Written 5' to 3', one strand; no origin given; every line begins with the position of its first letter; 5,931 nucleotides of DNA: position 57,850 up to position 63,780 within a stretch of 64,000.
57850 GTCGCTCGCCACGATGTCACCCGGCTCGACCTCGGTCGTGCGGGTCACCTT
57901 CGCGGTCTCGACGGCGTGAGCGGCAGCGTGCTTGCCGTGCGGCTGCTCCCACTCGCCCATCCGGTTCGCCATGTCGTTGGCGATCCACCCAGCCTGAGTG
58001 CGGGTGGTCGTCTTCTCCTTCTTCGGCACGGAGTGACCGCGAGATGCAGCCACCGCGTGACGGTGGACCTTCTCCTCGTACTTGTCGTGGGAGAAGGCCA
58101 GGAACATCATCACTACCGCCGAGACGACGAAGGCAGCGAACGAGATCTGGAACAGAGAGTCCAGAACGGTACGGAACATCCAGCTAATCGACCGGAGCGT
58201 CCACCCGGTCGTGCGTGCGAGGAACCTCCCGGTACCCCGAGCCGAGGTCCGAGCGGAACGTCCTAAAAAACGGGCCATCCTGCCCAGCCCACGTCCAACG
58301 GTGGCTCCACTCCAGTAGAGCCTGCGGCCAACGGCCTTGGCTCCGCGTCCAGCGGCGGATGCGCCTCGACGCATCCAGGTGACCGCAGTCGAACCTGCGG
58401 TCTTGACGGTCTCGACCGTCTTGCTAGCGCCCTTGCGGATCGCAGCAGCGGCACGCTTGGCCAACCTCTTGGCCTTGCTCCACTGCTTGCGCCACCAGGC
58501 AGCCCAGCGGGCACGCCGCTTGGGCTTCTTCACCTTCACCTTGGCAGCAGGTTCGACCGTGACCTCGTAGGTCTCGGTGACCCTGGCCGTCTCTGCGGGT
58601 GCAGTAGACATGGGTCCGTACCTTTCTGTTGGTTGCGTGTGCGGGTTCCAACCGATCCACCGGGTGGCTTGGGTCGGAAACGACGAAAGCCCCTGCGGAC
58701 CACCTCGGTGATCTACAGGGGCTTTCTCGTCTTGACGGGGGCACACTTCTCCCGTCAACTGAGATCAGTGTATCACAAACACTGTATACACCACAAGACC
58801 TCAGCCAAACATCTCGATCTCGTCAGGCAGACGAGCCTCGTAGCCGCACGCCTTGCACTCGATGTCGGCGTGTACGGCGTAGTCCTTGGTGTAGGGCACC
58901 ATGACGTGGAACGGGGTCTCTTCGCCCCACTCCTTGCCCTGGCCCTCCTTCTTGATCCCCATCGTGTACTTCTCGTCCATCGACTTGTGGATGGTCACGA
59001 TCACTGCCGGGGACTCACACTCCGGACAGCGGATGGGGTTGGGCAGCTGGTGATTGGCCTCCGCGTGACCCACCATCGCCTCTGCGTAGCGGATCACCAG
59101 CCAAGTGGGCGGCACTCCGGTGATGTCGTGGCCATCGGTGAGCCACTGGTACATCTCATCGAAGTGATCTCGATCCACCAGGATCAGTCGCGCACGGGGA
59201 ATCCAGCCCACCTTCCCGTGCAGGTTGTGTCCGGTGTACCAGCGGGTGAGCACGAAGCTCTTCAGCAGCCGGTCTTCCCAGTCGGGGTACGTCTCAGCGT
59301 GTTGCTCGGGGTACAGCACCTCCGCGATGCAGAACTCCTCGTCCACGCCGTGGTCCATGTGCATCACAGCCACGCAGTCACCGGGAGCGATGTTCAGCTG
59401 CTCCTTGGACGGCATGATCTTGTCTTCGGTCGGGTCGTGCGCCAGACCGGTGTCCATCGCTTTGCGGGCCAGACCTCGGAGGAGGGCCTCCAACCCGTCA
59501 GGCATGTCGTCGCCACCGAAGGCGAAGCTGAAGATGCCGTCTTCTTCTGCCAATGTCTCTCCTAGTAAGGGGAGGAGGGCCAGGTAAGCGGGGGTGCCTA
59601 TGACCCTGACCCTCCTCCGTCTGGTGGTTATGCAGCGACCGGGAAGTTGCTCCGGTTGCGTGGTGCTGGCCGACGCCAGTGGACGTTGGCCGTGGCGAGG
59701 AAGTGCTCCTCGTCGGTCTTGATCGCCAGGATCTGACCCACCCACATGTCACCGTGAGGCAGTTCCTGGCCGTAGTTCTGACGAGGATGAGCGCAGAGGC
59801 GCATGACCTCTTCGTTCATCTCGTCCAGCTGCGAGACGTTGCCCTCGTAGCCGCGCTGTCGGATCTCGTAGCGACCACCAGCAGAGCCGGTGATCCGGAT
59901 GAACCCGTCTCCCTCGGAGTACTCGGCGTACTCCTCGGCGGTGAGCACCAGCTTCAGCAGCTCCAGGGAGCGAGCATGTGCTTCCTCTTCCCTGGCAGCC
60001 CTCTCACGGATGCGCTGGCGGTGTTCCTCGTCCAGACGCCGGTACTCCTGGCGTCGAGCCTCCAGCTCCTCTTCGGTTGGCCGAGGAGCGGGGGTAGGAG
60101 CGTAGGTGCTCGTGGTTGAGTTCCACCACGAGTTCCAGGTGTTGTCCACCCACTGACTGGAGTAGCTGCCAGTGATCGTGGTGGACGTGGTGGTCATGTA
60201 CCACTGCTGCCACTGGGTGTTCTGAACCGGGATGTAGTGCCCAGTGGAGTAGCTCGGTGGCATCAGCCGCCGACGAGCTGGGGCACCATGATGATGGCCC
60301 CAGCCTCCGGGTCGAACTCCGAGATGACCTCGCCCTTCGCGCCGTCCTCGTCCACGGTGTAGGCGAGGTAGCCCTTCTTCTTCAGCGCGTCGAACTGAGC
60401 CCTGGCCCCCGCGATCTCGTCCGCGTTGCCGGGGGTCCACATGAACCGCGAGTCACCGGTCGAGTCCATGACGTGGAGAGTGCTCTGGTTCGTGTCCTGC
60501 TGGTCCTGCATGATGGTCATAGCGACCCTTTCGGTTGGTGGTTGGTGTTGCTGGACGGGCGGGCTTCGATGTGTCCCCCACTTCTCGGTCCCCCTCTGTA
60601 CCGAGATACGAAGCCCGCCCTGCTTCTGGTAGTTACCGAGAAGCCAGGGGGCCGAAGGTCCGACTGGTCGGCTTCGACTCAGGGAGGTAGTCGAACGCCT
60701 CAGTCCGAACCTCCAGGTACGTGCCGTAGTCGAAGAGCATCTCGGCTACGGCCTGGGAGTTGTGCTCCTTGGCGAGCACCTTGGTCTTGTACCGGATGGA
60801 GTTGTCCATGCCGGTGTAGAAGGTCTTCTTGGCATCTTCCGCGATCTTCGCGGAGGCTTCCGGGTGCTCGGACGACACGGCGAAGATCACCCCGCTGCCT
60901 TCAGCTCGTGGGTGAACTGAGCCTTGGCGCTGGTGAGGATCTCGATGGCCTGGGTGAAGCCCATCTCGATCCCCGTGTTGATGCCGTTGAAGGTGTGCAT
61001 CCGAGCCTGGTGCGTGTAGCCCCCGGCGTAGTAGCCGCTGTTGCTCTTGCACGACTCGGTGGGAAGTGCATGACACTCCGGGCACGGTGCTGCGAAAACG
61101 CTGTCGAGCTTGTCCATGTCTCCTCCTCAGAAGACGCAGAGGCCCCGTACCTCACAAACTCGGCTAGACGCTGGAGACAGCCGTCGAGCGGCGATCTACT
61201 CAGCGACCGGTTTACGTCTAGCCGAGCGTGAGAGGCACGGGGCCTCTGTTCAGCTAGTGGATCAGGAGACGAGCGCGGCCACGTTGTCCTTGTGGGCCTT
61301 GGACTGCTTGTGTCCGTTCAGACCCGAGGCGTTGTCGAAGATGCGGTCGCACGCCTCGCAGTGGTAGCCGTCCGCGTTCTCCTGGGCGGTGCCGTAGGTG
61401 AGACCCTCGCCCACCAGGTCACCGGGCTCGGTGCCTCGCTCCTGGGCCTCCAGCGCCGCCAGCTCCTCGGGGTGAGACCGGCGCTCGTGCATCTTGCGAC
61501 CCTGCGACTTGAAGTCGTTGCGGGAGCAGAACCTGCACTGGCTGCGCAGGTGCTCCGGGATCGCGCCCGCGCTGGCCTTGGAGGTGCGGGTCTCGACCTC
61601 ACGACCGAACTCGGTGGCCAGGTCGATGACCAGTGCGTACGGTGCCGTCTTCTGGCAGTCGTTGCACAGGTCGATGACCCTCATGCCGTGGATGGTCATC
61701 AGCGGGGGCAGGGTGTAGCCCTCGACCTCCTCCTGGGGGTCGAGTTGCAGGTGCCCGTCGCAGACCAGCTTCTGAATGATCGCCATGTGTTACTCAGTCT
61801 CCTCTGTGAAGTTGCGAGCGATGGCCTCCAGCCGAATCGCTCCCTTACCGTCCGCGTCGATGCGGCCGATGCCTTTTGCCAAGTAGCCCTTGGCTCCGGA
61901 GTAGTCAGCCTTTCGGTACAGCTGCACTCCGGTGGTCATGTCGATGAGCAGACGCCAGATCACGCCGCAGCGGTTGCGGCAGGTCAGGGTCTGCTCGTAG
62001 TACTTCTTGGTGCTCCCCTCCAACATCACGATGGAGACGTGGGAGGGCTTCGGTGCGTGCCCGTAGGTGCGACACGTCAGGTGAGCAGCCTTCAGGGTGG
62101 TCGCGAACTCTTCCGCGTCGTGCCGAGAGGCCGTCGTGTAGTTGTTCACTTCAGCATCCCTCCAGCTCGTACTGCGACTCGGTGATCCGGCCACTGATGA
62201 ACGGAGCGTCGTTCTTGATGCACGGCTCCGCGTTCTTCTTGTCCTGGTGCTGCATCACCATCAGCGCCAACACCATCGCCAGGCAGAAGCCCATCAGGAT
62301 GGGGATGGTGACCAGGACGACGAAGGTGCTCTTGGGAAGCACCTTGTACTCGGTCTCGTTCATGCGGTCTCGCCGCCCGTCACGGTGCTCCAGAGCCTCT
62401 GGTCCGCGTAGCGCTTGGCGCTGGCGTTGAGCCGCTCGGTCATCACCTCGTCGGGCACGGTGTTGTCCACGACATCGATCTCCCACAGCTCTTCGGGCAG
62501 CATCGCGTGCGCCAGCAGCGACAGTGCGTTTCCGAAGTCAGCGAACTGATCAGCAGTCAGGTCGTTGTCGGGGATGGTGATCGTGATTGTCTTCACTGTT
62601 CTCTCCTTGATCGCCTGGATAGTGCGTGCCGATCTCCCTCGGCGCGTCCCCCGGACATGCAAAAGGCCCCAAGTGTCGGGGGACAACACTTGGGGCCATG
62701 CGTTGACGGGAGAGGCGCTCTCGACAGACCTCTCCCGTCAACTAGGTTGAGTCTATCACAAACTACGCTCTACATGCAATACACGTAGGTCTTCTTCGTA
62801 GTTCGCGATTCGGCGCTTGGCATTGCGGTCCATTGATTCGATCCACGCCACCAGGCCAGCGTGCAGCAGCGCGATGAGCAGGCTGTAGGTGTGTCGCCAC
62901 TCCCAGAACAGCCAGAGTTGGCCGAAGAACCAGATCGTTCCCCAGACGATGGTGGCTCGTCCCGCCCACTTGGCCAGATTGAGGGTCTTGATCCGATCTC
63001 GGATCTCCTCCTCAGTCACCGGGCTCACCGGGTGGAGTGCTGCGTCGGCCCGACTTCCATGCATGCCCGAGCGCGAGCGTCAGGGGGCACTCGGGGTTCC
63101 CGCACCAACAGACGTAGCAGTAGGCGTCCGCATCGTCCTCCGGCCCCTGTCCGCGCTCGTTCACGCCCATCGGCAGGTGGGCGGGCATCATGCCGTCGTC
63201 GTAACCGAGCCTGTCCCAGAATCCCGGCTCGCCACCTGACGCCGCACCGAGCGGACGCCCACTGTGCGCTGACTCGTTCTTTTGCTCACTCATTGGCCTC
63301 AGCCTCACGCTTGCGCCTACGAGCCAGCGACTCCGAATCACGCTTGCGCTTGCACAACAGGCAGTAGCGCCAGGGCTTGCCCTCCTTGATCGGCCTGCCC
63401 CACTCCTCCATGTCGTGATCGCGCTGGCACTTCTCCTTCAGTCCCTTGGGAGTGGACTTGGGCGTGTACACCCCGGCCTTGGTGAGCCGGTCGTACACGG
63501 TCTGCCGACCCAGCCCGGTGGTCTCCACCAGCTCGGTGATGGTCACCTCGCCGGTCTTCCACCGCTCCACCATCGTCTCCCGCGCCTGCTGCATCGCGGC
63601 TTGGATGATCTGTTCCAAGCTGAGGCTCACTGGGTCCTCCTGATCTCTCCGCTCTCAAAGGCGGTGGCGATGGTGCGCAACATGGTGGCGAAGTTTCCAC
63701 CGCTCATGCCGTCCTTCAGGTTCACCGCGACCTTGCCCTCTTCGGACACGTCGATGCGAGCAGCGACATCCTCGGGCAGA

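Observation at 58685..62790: Conserved ~75-bp intergenic element (hairpin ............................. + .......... box) repeated next to terminators in the - strand block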

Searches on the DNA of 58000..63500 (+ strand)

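Call 6: search_dna_similar(query=window:58000-63500:+, collection=phages, mode=near, max_rows=30)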
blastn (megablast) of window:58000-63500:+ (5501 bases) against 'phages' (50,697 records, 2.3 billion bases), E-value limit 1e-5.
No match.

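Call 9: search_rna_families(source=window, start=58300, end=63200, threshold=evalue, max_evalue=5)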
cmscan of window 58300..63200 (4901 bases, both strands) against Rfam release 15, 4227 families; matches with E-value up to 5: 2.
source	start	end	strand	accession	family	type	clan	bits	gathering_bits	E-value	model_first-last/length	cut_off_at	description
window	59564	59626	+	RF01918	mir-1249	Gene; miRNA;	-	24.3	83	0.1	1-75/75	no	mir-1249 microRNA precursor family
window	62057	62104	-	RF02238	asX4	Gene; sRNA;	-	12.2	100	4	69-116/309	no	Xanthomonas sRNA asX4/Xoo4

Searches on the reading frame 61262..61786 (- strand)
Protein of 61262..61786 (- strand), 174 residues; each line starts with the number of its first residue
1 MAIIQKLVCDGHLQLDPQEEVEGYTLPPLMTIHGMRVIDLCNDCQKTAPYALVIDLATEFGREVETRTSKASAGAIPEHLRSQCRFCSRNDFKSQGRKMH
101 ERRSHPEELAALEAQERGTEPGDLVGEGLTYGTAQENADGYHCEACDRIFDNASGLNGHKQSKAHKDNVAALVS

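Call 17: search_protein_families(library=pfam, proteins=[window:61262-61786:-], max_evalue=0.01)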
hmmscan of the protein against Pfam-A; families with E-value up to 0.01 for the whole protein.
window:61262-61786:- (174 aa): 2 families
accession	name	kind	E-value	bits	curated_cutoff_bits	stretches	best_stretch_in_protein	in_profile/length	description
PF12171.14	zf-C2H2_jaz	-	1.1e-05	26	22.6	1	143-166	4-27/27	Zinc-finger double-stranded RNA-binding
PF12874.13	zf-met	-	0.00018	22.2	21.2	1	141-165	1-25/25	Zinc-finger of C2H2 type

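Call 18: search_protein_families(library=phrogs, proteins=[window:61262-61786:-], max_evalue=0.001)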
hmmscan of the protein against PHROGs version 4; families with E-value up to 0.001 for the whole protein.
window:61262-61786:- (174 aa): 0 families

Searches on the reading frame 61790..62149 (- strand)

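Call 17: search_protein_families(library=pfam, proteins=[window:61790-62149:-], max_evalue=0.01)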
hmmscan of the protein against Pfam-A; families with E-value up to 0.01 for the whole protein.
window:61790-62149:- (119 aa): 0 families

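Call 18: search_protein_families(library=phrogs, proteins=[window:61790-62149:-], max_evalue=0.001)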
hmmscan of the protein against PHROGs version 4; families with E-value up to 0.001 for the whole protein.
window:61790-62149:- (119 aa): 1 family
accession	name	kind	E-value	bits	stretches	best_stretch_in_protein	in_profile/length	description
phrog_4480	-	unknown function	2.5e-13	50.9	1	16-113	6-94/99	-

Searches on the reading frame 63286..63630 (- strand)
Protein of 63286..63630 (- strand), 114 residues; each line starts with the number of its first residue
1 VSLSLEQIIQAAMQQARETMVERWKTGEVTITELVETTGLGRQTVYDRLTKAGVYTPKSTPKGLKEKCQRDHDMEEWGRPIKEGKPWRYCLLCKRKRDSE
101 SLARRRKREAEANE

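Call 17: search_protein_families(library=pfam, proteins=[window:63286-63630:-], max_evalue=0.01)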
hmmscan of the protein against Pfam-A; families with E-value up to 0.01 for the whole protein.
window:63286-63630:- (114 aa): 1 family
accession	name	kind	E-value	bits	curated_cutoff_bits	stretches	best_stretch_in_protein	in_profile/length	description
PF02796.21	HTH_7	-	0.0043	17.6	23.8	0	18-46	12-39/45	Helix-turn-helix domain of resolvase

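Call 18: search_protein_families(library=phrogs, proteins=[window:63286-63630:-], max_evalue=0.001)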
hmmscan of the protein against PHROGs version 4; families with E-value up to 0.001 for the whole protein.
window:63286-63630:- (114 aa): 1 family
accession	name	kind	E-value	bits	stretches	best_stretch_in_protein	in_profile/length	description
phrog_826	-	DNA, RNA and nucleotide metabolism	1.2e-06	29.3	1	63-112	164-213/281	HNH endonuclease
